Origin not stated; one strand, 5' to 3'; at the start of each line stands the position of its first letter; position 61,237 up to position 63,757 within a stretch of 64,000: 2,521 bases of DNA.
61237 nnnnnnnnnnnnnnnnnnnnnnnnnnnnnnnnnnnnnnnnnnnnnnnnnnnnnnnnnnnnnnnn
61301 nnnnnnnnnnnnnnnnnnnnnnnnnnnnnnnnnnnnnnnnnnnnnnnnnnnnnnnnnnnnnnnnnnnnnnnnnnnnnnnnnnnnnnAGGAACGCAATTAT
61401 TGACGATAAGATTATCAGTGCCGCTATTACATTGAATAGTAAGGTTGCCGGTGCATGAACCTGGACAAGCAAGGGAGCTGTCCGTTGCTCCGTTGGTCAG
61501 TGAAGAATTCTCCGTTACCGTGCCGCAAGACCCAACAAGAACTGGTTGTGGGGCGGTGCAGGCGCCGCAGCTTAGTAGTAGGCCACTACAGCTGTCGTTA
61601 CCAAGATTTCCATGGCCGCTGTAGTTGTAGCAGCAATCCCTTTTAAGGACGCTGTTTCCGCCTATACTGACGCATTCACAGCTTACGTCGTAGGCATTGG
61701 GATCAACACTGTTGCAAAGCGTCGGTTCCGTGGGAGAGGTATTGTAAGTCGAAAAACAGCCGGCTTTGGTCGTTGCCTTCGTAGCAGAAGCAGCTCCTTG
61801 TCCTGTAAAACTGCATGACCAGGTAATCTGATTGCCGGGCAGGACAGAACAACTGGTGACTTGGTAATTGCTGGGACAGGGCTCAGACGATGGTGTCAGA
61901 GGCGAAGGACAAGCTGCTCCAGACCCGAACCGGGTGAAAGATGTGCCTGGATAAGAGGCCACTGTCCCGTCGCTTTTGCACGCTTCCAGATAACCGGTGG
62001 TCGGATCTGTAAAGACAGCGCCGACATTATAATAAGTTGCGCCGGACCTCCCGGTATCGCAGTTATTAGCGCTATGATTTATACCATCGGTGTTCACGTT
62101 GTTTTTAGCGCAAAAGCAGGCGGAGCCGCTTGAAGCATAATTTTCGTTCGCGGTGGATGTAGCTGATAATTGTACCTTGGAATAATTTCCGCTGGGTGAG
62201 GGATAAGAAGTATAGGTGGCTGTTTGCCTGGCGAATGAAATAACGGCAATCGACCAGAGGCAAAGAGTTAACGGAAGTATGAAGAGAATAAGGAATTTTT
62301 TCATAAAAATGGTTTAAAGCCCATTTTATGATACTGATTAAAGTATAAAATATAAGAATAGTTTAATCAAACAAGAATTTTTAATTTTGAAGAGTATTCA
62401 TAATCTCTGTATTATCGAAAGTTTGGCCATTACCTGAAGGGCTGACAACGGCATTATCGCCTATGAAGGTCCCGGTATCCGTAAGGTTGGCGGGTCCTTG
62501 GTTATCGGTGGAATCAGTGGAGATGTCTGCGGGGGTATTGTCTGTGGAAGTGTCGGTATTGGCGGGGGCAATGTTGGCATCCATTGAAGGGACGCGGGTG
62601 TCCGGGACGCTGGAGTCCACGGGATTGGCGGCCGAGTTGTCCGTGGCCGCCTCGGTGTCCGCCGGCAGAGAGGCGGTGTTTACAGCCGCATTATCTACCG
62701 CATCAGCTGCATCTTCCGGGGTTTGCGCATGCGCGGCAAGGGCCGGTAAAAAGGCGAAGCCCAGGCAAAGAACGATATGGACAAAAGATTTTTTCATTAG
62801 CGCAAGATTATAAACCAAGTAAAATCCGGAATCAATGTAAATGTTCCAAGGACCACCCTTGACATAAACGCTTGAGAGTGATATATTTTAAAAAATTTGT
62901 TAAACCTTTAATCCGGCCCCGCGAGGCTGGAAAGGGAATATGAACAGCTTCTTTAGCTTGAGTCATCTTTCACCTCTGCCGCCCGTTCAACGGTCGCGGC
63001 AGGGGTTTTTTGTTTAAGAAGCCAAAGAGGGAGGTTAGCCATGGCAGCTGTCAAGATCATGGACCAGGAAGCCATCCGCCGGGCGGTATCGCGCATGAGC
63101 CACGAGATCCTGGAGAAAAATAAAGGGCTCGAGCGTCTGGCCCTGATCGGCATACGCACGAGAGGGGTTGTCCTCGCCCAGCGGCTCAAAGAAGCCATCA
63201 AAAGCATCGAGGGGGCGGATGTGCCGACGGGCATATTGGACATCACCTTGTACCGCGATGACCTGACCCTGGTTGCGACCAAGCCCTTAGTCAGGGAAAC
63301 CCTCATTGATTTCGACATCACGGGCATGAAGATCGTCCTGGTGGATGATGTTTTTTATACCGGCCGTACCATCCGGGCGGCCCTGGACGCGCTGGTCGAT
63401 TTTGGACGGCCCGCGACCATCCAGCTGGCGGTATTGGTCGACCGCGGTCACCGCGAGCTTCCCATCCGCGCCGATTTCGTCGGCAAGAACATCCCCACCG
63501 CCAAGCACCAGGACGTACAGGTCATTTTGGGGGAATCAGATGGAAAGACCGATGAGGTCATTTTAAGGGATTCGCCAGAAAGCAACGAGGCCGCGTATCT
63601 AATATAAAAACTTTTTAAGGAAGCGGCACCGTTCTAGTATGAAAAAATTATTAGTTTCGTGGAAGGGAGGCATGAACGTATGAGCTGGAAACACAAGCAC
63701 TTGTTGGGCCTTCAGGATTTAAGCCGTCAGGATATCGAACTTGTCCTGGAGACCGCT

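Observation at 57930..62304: Family of three tandem secreted Cys-rich paralogs sharing a '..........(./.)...' N-terminal motif, one fused to a long collagen-like GNT/GAY repeat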

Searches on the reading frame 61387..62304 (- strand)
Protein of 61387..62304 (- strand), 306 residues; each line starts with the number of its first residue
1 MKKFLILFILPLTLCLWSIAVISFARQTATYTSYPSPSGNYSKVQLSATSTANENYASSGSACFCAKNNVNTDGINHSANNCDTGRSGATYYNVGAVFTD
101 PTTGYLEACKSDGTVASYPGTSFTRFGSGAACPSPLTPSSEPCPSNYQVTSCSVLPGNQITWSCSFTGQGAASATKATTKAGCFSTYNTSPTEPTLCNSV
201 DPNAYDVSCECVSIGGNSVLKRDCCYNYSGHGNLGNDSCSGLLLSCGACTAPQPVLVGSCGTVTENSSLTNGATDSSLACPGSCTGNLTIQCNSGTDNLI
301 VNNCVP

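Call 19: search_protein_representatives(alignment_id=A3)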
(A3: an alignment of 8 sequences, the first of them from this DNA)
Query: 8 sequences, 299 profile positions. Proteins with E-value up to 0.001 (for the whole library): 185; up to 1e-10: 68; up to 1e-30: 22. The best 150 are listed.
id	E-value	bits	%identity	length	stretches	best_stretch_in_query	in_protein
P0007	4.4e-103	361.0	-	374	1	1-299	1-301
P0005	1.0e-102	359.8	-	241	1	1-232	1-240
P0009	5.7e-76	272.0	-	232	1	1-234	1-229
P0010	7.9e-75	268.2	-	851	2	1-299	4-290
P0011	1.9e-69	250.6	-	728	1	1-286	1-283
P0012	3.1e-69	249.9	-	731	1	1-295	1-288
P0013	2.6e-66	240.3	-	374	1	1-292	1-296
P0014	1.0e-63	231.7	-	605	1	1-280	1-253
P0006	2.0e-60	221.0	-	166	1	1-144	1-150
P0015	1.9e-59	217.7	-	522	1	1-297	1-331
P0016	8.4e-56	205.7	-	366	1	1-279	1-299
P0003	2.9e-55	204.0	-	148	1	1-131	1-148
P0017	1.9e-52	194.8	-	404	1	1-292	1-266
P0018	2.7e-50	187.7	-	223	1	18-189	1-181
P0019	7.7e-49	182.9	-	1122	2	1-288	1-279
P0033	5.5e-17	78.3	-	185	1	1-165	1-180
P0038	6.3e-16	74.8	-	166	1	4-160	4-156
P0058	2.8e-12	62.9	-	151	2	1-50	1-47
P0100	2.7e-08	49.8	-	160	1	1-154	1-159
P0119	1.5e-06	44.1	-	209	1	1-100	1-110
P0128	5.3e-06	42.2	-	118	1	2-76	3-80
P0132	1.5e-05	40.8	-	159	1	2-66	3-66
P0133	1.7e-05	40.6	-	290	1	4-105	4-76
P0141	6.0e-05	38.8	-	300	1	5-56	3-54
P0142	7.5e-05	38.5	-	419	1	1-73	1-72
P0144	8.6e-05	38.3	-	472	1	1-104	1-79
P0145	1.1e-04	37.9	-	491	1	1-68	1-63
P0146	1.2e-04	37.8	-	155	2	3-46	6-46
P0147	1.2e-04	37.8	-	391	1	1-59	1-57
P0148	1.2e-04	37.8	-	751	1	1-58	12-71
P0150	1.5e-04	37.5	-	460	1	1-105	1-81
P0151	1.8e-04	37.2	-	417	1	1-66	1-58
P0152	1.9e-04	37.1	-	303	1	9-91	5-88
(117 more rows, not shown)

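Call 25: list_cluster_members(proteins=[P0033, P0038, P0058, P0100, P0012, P0019, P0144, P0148, P0133, P0119])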
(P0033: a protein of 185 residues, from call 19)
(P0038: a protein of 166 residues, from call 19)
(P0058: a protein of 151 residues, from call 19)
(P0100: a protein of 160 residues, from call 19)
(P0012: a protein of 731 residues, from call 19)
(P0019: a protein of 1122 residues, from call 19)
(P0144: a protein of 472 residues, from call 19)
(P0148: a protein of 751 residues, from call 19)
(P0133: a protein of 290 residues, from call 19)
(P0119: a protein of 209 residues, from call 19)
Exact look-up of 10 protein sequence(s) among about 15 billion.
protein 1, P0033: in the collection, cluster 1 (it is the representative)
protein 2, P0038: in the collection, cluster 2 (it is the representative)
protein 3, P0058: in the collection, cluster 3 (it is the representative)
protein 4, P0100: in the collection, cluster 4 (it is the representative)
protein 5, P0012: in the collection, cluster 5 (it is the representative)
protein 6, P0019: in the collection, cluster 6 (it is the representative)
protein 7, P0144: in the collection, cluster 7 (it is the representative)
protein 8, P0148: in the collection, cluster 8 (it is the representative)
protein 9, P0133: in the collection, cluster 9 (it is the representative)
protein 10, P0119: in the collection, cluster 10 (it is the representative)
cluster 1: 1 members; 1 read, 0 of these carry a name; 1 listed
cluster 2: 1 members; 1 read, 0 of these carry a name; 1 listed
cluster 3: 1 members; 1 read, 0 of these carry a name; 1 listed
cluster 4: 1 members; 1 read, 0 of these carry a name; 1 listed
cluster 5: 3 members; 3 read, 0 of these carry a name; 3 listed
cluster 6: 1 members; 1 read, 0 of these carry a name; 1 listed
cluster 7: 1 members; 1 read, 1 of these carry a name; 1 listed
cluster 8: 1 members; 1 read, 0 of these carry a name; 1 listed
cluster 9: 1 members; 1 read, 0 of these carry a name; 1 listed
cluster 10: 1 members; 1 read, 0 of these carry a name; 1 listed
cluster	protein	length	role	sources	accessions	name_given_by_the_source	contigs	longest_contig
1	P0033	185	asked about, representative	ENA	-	-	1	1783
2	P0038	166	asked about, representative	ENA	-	-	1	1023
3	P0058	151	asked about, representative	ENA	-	-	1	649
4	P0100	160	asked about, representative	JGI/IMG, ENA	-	-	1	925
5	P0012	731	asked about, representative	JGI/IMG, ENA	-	-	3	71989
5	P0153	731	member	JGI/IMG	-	-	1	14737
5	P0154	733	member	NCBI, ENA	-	-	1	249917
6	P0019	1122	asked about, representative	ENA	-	-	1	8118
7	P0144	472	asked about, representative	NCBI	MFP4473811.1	MAG: hypothetical protein ACLFPX_08130 [Candidatus Omnitrophota bacterium]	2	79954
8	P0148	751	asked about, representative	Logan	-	-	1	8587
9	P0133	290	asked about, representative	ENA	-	-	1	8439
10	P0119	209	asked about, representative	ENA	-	-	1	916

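Call 31: search_protein_families(library=pfam, alignment_id=A5, max_evalue=0.001)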
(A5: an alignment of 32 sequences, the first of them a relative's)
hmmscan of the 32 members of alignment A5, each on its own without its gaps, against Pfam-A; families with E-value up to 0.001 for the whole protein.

A. member 1, P0010 (851 aa): 0 families

B. families by the number of members that match (of 32 scanned): 7 families
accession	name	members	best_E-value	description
PF05658.19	YadA_head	3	6.3e-16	YadA head domain repeat (2 copies)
PF19917.4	bpX1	1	3.5e-19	MoxR-vWA-beta-propeller ternary system domain bpX1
PF21589.2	AP5B1_barrel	1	2.5e-17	AP-5 complex subunit beta-1, beta-barrel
PF13884.11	Peptidase_S74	1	1.3e-13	Chaperone of endosialidase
PF16488.10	ArgoL2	1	4e-07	Argonaute linker 2 domain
PF21300.2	LbR_Ice_bind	1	4.8e-05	Grass antifreeze beta roll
PF05203.21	Hom_end_hint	1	5.2e-05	Hom_end-associated Hint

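Call 68: predict_structure(alignment_id=A9)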
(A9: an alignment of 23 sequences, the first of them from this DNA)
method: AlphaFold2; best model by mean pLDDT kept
length: 306 residues; sequences in the alignment: 23
mean_pLDDT: 64.8   pTM: 0.38
mean pLDDT of the five models: 64.8, 60.8, 60.0, 57.4, 56.4
residues with pLDDT >= 90: 17; 70-90: 133; 50-70: 53; < 50: 103
segments of 3 or more residues with pLDDT < 50: 28-37, 39-60, 178-180, 229-231, 234-246, 252-286, 291-306
pLDDT, mean of each block of 10 residues (from residue 1): 86 94 63 41 40 44 82 78 86 76 71 75 77 65 73 85 72 51 78 82 79 85 70 47 47 41 36 44 47 44 41
secondary structure, 60 per line:
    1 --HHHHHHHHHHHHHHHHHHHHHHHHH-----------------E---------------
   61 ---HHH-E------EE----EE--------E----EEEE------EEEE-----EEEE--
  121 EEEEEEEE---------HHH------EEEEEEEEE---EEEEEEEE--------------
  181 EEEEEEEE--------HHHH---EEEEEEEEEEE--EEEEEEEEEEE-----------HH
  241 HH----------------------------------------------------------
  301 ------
elements in order: H3-27 E96-99 E106-109 E115-118 E121-128 E147-155 E159-166 E181-188 H197-200 E204-214 E217-227 H239-242

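Call 77: find_encoding_contigs(protein=P0144, flank=10000, max_places=2)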
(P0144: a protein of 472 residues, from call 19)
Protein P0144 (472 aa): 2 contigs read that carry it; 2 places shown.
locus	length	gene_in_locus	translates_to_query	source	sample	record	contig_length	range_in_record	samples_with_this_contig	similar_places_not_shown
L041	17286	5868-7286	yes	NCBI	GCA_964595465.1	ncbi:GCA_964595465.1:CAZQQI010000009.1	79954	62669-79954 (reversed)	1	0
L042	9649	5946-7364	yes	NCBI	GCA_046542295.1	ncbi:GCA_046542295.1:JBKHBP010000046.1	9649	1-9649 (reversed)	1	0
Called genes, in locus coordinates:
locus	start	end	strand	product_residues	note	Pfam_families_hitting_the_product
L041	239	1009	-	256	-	PF00175:NAD_binding_1, PF10418:DHODB_Fe-S_bind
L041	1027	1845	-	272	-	PF01149:Fapy_DNA_glyco, PF06831:H2TH, PF06827:zf-FPG_IleRS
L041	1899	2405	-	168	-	PF02481:DNA_processg_A, PF18306:LDcluster4, PF03641:Lysine_decarbox (weak)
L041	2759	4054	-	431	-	PF01979:Amidohydro_1, PF12890:DHOase, PF07969:Amidohydro_3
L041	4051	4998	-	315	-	PF02729:OTCace_N, PF00185:OTCace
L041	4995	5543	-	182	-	PF00156:Pribosyltran, PF14681:UPRTase (weak)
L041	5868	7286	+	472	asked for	PF05658:YadA_head (faint)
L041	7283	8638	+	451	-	-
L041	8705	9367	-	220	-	PF00590:TP_methylase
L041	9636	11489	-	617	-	PF13522:GATase_6, PF13537:GATase_7, PF01380:SIS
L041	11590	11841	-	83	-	PF01016:Ribosomal_L27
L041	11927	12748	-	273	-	PF13462:Thioredoxin_4, PF01323:DSBA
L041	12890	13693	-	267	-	PF00768:Peptidase_S11, PF13354:Beta-lactamase2 (weak)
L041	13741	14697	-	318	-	PF02390:Methyltransf_4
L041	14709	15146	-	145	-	PF11399:DUF3192 (faint)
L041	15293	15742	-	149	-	PF00383:dCMP_cyt_deam_1, PF14437:MafB19-deam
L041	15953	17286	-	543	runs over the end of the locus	-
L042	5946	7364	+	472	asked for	PF05658:YadA_head (faint)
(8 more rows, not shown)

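Call 81: search_protein_families(library=phrogs, proteins=[P0144, P0148, L041:7283-8638:+], max_evalue=0.01)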
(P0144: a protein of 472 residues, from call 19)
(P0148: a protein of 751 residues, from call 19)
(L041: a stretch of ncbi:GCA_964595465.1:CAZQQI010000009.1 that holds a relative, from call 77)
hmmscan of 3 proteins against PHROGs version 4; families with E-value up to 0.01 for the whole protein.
P0144 (472 aa): 2 families
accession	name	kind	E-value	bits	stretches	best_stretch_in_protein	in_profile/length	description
phrog_28668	-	unknown function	0.00059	20.8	1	103-141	25-65/153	-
phrog_10464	-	unknown function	0.0012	18.8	1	174-290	147-264/492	-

P0148 (751 aa): 19 families
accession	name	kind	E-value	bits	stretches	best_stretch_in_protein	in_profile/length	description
phrog_5668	-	tail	4.6e-25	88.6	1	468-742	1276-1566/1567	tail fiber protein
phrog_8215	-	tail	2.8e-21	76.6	1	241-741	545-996/1000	baseplate wedge initiator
phrog_5481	-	tail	1.2e-20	74.6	1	461-748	729-1034/1043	tail fiber protein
phrog_28992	-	unknown function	9.4e-20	72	1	629-741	233-343/343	-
phrog_25848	-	tail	4.7e-18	65.8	1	570-740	421-597/598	tail fiber protein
phrog_14572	-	tail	2.8e-16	60.6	1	633-743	353-479/484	tail fiber protein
phrog_33119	-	tail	1.2e-14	54.9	1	603-735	500-635/643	long tail fiber protein distal subunit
phrog_30158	-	unknown function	2.7e-14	53.5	1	554-725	609-771/779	-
phrog_1469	-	tail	2.8e-14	52.1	1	459-724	2339-2606/2607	baseplate wedge subunit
phrog_11011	-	tail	3.2e-14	52.7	1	395-740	916-1283/1291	long tail fiber protein distal subunit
phrog_1980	-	tail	2.1e-13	51.4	1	389-748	119-444/449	tail fiber protein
phrog_1699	-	tail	7.6e-13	48.9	1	443-737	736-995/1000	long tail fiber protein distal subunit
phrog_21722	-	tail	2e-12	47.5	1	518-737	360-571/576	long tail fiber protein distal subunit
phrog_18186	-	tail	5.6e-12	46.1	1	396-730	260-570/582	baseplate wedge subunit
phrog_5667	-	tail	6.5e-12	45.9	1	605-732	653-784/786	long tail fiber protein distal subunit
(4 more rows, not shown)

L041:7283-8638:+ (451 aa): 2 families
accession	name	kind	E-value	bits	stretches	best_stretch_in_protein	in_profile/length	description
phrog_28668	-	unknown function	1.7e-08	35.6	0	115-138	21-44/153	-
phrog_5906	-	unknown function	1.5e-06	29.3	1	211-264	25-85/197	-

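Call 92: list_cluster_members(proteins=[P0141, P0142, P0145, P0147, P0150, P0151, P0152, P0132, P0128, P0146])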
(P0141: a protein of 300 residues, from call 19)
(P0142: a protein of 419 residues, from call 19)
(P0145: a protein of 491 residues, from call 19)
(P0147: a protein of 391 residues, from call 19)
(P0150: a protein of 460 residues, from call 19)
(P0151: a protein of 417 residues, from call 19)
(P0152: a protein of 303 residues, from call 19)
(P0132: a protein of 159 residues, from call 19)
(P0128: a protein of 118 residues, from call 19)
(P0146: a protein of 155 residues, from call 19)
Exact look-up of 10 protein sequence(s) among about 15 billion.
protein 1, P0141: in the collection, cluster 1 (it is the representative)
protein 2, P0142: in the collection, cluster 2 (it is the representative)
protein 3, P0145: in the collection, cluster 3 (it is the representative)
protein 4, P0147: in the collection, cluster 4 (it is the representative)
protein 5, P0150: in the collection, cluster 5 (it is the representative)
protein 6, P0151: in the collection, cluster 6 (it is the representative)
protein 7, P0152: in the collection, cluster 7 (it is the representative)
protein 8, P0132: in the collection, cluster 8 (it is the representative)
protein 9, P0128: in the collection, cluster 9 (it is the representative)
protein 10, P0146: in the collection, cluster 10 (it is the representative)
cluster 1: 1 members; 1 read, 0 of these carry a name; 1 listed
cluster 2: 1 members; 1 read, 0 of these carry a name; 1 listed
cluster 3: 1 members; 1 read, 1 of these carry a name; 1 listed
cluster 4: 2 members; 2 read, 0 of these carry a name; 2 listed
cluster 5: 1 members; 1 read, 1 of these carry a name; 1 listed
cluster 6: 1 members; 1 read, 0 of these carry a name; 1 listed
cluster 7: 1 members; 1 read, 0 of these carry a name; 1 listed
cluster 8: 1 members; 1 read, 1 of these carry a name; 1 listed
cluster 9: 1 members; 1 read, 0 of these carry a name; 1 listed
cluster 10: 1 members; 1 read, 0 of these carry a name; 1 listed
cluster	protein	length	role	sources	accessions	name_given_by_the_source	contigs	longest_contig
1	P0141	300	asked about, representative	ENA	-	-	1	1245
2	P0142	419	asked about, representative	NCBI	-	-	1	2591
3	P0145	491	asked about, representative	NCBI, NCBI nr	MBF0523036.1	MAG: hypothetical protein HQL24_08290 [Candidatus Omnitrophica bacterium] | hypothetical protein [Candidatus Omnitrophota bacterium]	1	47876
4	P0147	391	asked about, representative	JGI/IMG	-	-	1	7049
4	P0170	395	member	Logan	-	-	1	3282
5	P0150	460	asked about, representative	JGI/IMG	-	hypothetical protein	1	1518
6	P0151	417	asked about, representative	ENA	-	-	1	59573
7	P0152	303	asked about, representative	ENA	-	-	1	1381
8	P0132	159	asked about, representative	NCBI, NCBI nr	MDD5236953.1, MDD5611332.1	MAG: hypothetical protein PHU91_04760 [Candidatus Omnitrophica bacterium] | hypothetical protein [Candidatus Omnitrophota bacterium]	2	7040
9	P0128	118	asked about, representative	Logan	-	-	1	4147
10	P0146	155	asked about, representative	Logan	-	-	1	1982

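Call 93: find_encoding_contigs(protein=P0145, flank=7000, max_places=1)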
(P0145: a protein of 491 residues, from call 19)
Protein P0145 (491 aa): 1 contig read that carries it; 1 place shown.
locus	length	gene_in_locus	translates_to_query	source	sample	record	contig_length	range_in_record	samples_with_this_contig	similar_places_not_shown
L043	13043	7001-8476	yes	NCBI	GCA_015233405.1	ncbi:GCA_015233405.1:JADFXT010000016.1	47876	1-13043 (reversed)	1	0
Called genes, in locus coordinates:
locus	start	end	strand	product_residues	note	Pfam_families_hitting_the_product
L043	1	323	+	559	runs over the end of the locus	PF03485:Arg_tRNA_synt_N, PF00750:tRNA-synt_1d, PF05746:DALR_1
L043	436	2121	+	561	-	PF01368:DHH, PF02272:DHHA1, PF17768:RecJ_OB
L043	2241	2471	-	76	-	PF00830:Ribosomal_L28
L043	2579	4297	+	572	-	PF01432:Peptidase_M3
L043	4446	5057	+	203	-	-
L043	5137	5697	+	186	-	PF00293:NUDIX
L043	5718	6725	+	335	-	PF01116:F_bP_aldolase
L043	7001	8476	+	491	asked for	-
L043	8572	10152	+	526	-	-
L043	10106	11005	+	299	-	-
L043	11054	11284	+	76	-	-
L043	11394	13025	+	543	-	PF01676:Metalloenzyme, PF01663:Phosphodiest (faint), PF06415:iPGM_N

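Call 94: find_encoding_contigs(protein=P0151, flank=7000, max_places=1)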
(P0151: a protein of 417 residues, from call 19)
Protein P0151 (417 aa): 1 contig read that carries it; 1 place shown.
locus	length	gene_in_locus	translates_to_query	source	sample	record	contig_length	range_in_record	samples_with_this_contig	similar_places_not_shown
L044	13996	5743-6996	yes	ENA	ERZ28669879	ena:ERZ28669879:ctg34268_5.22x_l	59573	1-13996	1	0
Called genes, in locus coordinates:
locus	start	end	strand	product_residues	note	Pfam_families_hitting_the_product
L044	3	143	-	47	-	?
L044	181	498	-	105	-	-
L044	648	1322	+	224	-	PF01797:Y1_Tnp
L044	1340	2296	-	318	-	PF01565:FAD_binding_4, PF02873:MurB_C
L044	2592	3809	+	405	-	PF04551:GcpE, PF26540:GcpE_C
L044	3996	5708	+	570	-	PF05658:YadA_head (weak)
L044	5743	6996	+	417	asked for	-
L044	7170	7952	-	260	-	PF02811:PHP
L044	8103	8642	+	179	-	PF01227:GTP_cyclohydroI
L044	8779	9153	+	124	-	PF02152:FolB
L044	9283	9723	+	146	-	PF04186:FxsA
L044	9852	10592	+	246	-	PF00106:adh_short, PF08659:KR, PF13561:adh_short_C2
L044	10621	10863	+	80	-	PF00550:PP-binding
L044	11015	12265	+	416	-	PF00109:ketoacyl-synt, PF00108:Thiolase_N (faint), PF02801:Ketoacyl-synt_C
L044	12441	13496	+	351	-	PF00180:Iso_dh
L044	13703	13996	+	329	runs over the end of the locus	PF01118:Semialdhyde_dh, PF02774:Semialdhyde_dhC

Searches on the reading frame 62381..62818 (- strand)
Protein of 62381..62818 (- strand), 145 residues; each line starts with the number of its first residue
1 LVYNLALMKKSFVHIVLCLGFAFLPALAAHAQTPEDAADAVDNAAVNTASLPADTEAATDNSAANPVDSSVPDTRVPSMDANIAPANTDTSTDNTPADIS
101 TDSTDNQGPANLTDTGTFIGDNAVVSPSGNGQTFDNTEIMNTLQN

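Call 4: search_protein_families(library=pfam, proteins=[window:62381-62818:-], max_evalue=1)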
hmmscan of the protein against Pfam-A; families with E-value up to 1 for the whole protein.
window:62381-62818:- (145 aa): 0 families

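Call 6: search_protein_families(library=ncbifam, proteins=[window:62381-62818:-], max_evalue=1)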
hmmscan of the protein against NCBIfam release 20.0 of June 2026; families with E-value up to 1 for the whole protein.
window:62381-62818:- (145 aa): 1 family
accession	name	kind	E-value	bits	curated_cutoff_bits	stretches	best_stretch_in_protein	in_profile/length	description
NF041742.1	WGxxGxxG_fam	subfamily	0.46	11.1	35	0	8-62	1-33/69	WGxxGxxG family protein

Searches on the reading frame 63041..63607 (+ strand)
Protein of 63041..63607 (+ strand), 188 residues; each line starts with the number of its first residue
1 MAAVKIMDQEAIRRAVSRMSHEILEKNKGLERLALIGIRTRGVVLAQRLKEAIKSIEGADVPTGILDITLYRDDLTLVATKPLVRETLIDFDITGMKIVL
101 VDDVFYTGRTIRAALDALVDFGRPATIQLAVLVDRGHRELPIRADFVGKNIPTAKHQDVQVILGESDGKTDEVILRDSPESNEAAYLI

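Call 18: search_protein_families(library=pfam, proteins=[window:63041-63607:+], max_evalue=0.001)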
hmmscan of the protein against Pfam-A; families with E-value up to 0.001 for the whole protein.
window:63041-63607:+ (188 aa): 1 family
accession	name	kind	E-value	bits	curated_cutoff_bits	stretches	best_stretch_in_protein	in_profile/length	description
PF00156.33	Pribosyltran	-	2.6e-24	85.8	26.3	1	6-154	5-148/158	Phosphoribosyl transferase domain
